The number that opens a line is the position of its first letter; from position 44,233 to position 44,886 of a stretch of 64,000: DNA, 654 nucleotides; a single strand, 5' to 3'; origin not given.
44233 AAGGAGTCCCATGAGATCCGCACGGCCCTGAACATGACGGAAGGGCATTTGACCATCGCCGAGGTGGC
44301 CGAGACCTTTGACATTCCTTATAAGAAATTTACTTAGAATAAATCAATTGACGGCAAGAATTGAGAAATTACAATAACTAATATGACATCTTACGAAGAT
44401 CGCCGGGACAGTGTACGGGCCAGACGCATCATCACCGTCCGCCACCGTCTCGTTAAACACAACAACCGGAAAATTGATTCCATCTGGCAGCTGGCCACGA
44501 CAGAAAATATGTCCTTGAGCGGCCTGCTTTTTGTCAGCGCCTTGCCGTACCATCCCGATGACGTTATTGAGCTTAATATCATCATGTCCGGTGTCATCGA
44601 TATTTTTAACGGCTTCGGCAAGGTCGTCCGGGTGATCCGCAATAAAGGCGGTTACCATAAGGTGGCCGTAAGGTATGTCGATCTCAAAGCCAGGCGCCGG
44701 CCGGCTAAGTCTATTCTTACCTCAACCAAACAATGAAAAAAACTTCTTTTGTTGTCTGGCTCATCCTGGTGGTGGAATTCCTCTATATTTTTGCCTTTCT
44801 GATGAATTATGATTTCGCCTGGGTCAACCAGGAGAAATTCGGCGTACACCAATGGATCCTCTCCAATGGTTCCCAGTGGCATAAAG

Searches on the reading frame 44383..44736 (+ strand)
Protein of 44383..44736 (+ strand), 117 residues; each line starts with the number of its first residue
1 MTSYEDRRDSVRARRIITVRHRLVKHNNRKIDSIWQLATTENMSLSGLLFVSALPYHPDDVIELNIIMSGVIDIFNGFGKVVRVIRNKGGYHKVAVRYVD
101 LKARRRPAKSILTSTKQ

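Call 64: search_protein_families(library=pfam, proteins=[window:44383-44736:+], max_evalue=0.001)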
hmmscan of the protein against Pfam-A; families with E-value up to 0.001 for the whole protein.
window:44383-44736:+ (117 aa): 1 family
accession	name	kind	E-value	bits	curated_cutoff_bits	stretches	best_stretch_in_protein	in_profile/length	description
PF07238.19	PilZ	-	6.3e-07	30.1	22.5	1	7-103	2-90/102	PilZ domain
